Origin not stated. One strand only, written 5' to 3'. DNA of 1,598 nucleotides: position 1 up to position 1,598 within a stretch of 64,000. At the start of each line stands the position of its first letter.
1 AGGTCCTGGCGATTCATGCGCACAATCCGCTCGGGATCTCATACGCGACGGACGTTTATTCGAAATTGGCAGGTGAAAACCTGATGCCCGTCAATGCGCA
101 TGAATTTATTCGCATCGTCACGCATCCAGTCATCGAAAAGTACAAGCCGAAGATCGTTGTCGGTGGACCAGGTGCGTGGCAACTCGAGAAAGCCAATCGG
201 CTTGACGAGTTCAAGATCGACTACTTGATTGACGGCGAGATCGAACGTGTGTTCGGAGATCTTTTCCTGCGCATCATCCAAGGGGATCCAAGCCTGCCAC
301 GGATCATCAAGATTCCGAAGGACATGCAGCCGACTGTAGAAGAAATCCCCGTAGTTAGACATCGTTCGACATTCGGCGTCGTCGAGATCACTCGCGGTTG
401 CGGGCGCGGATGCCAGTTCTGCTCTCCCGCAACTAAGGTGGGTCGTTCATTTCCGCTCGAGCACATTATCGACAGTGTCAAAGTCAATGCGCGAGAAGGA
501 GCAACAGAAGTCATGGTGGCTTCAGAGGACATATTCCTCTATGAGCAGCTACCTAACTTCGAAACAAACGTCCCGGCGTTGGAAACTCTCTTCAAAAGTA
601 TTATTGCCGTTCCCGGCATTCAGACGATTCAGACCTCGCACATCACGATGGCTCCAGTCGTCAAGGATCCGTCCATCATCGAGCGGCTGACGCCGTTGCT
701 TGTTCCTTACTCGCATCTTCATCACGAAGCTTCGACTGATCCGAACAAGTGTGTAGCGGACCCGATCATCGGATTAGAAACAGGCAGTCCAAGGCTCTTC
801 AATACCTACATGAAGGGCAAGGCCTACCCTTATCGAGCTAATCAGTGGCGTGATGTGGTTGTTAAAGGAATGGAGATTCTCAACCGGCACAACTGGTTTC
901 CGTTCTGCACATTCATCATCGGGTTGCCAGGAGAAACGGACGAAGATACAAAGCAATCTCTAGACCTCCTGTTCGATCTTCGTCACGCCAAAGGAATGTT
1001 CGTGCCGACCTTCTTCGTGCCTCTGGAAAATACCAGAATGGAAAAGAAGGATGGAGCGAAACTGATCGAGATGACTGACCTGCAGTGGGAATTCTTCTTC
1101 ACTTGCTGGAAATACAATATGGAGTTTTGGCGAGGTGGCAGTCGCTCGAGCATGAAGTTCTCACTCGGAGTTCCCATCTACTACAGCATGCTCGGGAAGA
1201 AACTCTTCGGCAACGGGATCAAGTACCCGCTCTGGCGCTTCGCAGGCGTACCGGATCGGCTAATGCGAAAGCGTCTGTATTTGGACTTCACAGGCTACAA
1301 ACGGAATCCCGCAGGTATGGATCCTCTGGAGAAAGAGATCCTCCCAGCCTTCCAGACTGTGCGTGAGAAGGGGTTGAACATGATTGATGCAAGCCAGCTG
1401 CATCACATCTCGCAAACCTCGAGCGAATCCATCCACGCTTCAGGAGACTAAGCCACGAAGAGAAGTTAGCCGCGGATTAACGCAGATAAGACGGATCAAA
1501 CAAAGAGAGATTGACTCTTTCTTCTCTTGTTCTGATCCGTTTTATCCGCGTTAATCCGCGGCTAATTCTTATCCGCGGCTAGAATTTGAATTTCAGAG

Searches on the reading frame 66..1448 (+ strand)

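Call 40: search_protein_families(library=pfam, proteins=[window:66-1448:+], max_evalue=0.00001)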
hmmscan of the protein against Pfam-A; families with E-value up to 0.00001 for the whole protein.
window:66-1448:+ (461 aa): 1 family
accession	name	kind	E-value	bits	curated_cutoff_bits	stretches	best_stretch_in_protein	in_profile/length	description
PF04055.27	Radical_SAM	-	2.4e-13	51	29.5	1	106-302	1-166/166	Radical SAM superfamily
